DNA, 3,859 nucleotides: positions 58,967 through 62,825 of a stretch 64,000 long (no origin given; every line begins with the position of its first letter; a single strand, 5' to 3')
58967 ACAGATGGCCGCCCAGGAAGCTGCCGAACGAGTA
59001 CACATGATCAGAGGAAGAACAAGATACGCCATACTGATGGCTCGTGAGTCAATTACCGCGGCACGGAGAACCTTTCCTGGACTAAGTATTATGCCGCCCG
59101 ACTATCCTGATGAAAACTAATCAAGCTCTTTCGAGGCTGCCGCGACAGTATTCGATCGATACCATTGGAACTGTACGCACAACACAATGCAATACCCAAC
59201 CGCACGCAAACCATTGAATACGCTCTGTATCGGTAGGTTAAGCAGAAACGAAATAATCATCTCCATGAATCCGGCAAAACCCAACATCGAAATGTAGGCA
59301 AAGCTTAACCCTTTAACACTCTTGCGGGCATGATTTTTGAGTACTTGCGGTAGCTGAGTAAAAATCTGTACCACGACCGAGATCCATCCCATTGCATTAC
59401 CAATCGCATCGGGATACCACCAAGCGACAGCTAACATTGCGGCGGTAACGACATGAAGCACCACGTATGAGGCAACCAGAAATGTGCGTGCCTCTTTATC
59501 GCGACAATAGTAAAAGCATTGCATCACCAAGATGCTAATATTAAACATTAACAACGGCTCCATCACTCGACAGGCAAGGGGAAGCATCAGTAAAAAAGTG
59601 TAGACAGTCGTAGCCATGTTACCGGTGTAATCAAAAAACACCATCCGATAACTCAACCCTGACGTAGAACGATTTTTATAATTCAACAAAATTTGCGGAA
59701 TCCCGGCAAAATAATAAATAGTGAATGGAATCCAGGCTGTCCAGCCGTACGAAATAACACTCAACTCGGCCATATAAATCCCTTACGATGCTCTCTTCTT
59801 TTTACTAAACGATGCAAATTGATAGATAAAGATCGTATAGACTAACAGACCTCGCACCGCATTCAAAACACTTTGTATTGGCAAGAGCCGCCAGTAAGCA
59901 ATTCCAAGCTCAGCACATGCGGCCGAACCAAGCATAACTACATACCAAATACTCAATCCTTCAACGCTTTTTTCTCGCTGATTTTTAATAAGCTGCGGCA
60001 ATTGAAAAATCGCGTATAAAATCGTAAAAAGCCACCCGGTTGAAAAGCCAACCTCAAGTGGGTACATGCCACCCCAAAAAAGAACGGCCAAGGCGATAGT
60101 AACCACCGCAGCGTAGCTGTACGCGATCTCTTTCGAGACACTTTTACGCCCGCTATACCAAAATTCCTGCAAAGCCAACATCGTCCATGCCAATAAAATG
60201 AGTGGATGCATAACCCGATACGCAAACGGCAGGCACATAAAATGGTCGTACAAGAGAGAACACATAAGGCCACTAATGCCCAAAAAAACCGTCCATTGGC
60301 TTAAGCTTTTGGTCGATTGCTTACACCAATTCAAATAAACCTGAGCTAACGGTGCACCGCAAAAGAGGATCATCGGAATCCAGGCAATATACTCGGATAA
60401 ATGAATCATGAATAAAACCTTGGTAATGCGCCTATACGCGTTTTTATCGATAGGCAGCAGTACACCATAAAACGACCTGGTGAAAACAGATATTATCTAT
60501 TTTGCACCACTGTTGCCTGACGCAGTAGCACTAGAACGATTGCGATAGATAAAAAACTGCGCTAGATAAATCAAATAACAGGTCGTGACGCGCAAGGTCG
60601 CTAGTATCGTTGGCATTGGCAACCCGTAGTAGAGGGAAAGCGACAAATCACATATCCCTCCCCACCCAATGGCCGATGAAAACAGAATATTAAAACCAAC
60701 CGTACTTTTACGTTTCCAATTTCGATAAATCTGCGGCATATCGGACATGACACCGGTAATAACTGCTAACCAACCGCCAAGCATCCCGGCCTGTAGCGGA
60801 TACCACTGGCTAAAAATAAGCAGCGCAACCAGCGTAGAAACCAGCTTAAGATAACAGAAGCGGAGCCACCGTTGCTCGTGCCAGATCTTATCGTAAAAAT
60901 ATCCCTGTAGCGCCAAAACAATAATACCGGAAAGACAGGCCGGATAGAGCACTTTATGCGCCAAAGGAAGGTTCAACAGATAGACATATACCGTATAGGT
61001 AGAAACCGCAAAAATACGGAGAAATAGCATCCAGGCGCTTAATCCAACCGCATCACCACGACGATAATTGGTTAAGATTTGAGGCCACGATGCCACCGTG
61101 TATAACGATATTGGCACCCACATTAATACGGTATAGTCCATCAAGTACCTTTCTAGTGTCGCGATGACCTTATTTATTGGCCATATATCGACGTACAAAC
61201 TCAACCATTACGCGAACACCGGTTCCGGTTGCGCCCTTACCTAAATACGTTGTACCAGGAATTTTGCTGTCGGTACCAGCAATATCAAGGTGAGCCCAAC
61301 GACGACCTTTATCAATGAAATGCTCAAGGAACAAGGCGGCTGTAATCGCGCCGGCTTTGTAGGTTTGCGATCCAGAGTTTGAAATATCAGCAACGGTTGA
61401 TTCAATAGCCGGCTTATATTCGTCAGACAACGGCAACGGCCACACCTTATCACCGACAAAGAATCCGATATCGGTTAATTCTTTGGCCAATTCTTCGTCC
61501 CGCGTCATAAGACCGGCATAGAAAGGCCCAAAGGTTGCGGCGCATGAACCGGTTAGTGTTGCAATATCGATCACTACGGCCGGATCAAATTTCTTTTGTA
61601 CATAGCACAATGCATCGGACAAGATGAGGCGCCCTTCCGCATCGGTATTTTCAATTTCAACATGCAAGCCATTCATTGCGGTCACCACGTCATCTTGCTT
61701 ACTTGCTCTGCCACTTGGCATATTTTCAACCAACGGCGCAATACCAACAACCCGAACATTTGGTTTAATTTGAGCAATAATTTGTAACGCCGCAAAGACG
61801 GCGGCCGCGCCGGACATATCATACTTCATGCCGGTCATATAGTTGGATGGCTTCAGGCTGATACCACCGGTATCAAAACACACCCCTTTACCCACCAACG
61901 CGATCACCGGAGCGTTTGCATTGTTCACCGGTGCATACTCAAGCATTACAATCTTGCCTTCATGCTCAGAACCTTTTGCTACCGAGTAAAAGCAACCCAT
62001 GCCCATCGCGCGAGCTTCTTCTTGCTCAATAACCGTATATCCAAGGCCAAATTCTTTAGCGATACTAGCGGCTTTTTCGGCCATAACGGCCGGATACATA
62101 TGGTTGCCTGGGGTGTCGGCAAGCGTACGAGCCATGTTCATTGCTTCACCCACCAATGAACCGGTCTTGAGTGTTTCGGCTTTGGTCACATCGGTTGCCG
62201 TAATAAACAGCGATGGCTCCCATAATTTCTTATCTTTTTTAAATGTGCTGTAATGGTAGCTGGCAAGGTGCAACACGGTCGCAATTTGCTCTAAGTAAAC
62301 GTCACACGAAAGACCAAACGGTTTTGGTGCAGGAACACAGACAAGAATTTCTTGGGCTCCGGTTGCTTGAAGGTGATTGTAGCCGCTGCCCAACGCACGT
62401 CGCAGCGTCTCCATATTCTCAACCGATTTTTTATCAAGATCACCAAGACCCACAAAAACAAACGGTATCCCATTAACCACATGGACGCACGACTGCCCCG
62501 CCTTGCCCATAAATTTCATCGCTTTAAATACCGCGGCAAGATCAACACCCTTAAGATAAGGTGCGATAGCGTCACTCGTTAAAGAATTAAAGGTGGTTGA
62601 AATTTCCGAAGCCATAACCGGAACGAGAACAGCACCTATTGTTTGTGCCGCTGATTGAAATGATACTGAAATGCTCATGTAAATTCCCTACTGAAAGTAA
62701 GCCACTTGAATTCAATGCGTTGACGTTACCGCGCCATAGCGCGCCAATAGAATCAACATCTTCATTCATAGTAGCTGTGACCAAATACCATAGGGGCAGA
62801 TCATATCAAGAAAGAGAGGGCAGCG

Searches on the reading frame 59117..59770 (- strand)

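Call 69: search_protein_families(library=pfam, proteins=[window:59117-59770:-], max_evalue=0.001)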
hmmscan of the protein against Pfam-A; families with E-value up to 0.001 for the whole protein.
window:59117-59770:- (217 aa): 1 family
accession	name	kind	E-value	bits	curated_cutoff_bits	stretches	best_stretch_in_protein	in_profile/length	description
PF04193.19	PQ-loop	-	2.1e-26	91.9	22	2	12-62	6-56/61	PQ loop repeat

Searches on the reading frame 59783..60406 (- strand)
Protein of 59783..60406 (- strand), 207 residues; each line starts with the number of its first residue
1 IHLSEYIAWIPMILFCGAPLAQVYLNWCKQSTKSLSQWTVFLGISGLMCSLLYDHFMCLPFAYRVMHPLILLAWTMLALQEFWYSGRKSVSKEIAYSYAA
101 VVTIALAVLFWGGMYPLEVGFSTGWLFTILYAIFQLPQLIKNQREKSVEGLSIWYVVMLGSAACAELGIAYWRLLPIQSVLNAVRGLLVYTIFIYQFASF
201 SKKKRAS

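Call 69: search_protein_families(library=pfam, proteins=[window:59783-60406:-], max_evalue=0.001)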
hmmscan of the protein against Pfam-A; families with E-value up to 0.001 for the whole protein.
window:59783-60406:- (207 aa): 2 families
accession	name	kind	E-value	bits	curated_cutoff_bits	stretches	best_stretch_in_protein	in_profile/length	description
PF04193.19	PQ-loop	-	1.5e-17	63.5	22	2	121-163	3-45/61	PQ loop repeat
PF00810.23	ER_lumen_recept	-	5e-05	24.6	25.6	1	34-165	4-135/143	ER lumen protein retaining receptor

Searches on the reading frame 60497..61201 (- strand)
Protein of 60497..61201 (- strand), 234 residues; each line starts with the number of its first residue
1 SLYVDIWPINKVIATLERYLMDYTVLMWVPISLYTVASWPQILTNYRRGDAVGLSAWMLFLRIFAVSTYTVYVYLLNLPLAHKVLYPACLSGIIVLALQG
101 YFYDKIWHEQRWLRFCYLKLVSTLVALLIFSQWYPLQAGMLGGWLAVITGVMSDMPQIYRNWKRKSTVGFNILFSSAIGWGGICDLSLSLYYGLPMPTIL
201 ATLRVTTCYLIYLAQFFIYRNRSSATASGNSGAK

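Call 69: search_protein_families(library=pfam, proteins=[window:60497-61201:-], max_evalue=0.001)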
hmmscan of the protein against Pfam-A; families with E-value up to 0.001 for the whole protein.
window:60497-61201:- (234 aa): 1 family
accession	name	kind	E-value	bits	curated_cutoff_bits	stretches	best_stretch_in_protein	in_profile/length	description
PF04193.19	PQ-loop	-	2.9e-23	81.8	22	2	25-80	4-59/61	PQ loop repeat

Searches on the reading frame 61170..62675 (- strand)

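Call 69: search_protein_families(library=pfam, proteins=[window:61170-62675:-], max_evalue=0.001)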
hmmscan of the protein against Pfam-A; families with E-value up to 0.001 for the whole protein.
window:61170-62675:- (501 aa): 2 families
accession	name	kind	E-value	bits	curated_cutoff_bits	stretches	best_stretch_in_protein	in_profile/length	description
PF00883.26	Peptidase_M17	-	1.3e-116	389.7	25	1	180-491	1-310/310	Cytosol aminopeptidase family, catalytic domain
PF02789.23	Peptidase_M17_N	-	5.3e-13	49.4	23.4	1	45-149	24-129/129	Cytosol aminopeptidase family, N-terminal domain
